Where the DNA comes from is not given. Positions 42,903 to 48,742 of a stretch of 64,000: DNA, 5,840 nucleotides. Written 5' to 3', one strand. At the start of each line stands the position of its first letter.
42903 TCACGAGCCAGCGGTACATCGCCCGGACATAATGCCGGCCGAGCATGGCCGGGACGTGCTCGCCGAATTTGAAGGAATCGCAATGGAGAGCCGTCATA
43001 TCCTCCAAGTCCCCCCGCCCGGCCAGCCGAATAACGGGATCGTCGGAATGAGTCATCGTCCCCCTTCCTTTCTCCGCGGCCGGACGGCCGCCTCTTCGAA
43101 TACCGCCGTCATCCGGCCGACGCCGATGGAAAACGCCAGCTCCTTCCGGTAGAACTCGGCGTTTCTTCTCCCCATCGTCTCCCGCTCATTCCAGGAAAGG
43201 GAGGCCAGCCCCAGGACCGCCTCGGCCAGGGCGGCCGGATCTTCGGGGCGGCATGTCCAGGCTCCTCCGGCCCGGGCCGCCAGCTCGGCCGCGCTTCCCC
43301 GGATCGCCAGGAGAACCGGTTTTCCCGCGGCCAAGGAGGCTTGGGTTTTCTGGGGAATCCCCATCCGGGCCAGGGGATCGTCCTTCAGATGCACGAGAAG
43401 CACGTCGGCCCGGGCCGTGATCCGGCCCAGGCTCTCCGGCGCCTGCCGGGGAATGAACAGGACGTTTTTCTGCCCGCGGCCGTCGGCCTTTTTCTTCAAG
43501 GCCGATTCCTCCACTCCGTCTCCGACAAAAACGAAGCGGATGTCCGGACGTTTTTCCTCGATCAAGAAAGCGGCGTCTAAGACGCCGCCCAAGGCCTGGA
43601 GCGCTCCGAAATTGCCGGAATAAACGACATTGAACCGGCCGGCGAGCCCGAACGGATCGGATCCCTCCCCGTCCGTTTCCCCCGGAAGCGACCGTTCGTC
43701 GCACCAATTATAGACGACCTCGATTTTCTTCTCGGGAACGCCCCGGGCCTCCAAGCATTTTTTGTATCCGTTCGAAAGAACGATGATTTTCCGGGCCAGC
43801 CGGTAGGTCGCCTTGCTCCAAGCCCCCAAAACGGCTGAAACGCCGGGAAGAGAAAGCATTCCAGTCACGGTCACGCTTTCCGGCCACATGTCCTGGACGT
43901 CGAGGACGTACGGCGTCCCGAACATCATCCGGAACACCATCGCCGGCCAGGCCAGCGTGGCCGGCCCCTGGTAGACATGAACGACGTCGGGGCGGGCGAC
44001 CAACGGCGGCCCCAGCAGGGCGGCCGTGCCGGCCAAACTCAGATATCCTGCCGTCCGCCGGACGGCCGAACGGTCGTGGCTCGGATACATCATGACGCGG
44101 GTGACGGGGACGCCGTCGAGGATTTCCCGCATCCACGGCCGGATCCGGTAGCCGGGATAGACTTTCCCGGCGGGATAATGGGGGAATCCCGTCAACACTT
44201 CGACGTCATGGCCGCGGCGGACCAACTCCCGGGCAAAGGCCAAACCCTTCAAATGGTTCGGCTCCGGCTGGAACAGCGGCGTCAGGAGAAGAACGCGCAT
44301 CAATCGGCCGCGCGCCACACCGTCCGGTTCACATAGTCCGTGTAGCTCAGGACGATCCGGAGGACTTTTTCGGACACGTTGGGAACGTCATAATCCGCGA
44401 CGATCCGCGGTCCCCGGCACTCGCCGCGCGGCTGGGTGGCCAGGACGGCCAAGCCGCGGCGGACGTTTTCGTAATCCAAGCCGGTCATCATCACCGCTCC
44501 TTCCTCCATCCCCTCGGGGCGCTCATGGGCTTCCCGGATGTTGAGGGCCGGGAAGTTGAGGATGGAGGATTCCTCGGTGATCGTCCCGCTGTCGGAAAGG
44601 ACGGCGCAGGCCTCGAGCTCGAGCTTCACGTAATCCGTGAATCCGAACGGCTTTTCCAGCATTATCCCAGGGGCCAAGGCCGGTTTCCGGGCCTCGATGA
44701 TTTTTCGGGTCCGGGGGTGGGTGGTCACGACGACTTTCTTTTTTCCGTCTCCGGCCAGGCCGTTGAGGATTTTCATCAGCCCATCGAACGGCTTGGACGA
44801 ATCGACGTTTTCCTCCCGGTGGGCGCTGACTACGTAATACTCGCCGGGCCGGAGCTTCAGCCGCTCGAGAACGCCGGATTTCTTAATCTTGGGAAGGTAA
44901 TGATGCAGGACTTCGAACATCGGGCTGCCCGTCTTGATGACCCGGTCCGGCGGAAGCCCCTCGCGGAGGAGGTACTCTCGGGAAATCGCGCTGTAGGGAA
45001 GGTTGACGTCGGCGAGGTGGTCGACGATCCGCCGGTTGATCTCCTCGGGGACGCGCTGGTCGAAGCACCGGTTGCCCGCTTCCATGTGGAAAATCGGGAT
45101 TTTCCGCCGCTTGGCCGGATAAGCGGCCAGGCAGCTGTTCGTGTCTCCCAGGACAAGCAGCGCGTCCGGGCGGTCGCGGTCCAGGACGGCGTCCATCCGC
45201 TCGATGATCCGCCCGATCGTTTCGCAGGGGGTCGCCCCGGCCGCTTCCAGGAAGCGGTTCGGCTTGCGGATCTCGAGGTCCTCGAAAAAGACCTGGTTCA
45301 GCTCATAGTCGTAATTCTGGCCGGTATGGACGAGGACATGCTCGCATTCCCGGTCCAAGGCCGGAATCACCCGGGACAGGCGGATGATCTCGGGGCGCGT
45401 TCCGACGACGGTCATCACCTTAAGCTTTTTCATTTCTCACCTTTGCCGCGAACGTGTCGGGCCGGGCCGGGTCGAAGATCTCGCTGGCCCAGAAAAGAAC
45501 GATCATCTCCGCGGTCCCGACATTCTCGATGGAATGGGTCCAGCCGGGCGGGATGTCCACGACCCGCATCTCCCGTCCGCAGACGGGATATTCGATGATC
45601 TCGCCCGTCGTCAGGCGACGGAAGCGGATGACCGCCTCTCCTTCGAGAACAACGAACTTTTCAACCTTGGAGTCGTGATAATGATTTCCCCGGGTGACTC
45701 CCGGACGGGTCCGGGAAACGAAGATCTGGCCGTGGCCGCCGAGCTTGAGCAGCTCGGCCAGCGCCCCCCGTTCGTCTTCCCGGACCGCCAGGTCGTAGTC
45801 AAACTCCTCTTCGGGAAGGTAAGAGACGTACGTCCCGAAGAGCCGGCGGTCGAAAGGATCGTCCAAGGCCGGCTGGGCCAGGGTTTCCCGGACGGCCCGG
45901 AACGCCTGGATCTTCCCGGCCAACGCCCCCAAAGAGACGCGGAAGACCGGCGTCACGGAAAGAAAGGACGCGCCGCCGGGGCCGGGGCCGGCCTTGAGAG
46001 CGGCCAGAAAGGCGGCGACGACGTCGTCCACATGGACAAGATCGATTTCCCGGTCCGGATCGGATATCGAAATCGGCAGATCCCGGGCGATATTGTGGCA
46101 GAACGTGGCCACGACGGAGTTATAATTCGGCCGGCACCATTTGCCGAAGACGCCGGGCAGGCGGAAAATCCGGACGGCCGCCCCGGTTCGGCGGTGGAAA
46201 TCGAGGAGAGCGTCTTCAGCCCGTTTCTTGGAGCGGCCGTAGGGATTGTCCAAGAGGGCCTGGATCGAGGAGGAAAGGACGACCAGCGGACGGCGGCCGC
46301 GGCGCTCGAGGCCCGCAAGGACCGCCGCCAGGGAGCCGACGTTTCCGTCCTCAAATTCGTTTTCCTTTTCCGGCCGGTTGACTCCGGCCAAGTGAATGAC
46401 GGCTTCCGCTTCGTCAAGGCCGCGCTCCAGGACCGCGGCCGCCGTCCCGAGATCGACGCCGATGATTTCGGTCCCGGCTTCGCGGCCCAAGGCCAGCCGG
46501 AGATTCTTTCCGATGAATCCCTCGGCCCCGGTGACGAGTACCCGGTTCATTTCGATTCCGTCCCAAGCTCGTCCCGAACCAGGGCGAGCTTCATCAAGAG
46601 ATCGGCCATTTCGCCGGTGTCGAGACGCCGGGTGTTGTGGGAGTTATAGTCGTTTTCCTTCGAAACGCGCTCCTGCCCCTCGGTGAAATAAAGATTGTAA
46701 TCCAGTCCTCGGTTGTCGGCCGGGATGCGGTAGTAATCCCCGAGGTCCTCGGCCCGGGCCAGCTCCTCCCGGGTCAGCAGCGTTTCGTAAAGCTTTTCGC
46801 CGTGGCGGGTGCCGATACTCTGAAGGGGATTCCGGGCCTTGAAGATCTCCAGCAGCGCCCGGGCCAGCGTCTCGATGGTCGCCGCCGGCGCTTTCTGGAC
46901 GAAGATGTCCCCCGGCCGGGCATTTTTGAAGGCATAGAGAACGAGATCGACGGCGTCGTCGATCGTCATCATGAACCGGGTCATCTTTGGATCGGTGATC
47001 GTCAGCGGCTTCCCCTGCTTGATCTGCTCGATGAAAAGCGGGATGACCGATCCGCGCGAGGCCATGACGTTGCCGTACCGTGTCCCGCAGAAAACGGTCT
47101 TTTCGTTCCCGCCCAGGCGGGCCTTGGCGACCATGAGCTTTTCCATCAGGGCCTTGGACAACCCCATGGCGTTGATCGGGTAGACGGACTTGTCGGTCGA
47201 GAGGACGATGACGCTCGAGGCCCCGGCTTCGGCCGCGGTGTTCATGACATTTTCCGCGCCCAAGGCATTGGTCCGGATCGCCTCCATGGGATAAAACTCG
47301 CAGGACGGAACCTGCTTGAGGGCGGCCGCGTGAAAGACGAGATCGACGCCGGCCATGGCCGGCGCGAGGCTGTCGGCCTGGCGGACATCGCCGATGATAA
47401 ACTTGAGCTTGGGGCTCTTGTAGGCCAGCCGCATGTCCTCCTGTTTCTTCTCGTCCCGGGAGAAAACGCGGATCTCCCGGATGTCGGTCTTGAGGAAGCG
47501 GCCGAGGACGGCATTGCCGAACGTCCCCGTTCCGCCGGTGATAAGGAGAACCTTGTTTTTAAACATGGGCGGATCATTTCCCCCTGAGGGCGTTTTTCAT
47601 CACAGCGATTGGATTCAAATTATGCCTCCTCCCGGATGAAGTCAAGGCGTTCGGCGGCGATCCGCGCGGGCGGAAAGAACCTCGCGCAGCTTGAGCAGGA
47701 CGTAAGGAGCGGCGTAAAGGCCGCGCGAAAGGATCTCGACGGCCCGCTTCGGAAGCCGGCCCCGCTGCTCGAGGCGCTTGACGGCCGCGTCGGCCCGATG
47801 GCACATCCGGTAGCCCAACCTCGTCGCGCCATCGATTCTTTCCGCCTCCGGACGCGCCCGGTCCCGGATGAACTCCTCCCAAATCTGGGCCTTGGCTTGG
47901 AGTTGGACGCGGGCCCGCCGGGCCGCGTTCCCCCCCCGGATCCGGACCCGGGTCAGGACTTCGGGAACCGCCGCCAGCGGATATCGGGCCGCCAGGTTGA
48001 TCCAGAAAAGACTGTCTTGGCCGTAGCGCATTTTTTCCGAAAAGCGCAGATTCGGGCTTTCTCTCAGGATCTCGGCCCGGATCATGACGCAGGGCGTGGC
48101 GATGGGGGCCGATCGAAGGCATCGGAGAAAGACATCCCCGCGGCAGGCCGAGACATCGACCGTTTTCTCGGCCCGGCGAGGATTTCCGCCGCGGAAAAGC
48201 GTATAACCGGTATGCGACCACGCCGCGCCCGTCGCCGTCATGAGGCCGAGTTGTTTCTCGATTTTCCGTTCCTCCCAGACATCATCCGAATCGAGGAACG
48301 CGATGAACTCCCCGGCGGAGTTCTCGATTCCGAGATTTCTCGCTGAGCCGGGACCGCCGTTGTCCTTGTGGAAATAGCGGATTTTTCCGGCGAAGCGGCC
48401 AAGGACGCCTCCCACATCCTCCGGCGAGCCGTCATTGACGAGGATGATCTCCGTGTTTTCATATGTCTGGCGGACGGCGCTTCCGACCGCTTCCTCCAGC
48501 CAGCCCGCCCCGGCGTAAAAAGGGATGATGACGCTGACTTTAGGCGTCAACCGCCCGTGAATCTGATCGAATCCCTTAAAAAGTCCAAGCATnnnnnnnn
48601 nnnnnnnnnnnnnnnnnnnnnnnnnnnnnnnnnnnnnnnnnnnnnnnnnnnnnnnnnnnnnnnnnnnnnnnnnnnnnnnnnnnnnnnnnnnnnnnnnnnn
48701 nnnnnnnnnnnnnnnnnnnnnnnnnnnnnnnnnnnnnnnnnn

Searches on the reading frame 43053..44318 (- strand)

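Call 54: search_protein_families(library=pfam, proteins=[window:43053-44318:-], max_evalue=0.00001)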
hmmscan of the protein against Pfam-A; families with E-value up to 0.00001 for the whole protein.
window:43053-44318:- (421 aa): 4 families
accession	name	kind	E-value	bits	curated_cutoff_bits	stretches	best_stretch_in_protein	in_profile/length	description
PF13579.12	Glyco_trans_4_4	-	1.7e-19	71.1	29.7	1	28-205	10-158/158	Glycosyl transferase 4-like domain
PF13439.12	Glyco_transf_4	-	9.4e-14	52.2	28.5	1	28-207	11-167/170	Glycosyltransferase Family 4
PF13692.12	Glyco_trans_1_4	-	7e-13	49.5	27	1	230-371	3-139/142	Glycosyl transferases group 1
PF00534.26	Glycos_transf_1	-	2.1e-12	47.4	26.4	1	230-386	17-169/172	Glycosyl transferases group 1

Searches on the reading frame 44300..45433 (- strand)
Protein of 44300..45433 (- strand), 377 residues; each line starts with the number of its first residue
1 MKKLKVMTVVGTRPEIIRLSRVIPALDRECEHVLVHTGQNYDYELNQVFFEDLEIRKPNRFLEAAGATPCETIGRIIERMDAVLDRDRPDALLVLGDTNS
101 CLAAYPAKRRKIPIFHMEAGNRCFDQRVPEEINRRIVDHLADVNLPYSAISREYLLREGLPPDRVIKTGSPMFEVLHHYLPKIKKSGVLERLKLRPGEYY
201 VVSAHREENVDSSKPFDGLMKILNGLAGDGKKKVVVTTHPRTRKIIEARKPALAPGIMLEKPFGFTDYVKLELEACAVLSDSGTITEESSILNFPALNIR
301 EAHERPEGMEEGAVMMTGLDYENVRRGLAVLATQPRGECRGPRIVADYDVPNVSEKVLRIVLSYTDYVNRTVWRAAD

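Call 54: search_protein_families(library=pfam, proteins=[window:44300-45433:-], max_evalue=0.00001)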
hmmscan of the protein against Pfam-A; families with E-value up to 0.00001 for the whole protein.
window:44300-45433:- (377 aa): 1 family
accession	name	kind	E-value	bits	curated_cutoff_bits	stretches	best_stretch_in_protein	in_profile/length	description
PF02350.25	Epimerase_2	-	1.2e-87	294.4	30.6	1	28-361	7-346/347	UDP-N-acetylglucosamine 2-epimerase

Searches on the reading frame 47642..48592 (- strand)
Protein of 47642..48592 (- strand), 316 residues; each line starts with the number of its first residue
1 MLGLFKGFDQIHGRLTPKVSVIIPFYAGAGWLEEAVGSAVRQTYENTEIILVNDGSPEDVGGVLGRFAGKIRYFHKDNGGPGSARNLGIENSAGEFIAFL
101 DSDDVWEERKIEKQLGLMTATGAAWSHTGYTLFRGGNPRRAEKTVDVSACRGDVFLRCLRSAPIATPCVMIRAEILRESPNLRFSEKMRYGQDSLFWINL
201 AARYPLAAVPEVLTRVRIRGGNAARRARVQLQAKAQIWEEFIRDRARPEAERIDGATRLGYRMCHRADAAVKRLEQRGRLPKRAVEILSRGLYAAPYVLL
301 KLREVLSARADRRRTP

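Call 54: search_protein_families(library=pfam, proteins=[window:47642-48592:-], max_evalue=0.00001)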
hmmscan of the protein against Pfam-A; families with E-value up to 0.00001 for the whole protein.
window:47642-48592:- (316 aa): 3 families
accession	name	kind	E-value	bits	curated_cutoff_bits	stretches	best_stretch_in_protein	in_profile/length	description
PF00535.33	Glycos_transf_2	-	5e-28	98.6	23.3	1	20-135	1-120/168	Glycosyl transferase family 2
PF10111.15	Glyco_tranf_2_2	-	1.8e-13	51.1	27.3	1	20-120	1-108/276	Glycosyltransferase like family 2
PF13641.12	Glyco_tranf_2_3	-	6.8e-09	36.5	27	1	17-176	1-171/230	Glycosyltransferase like family 2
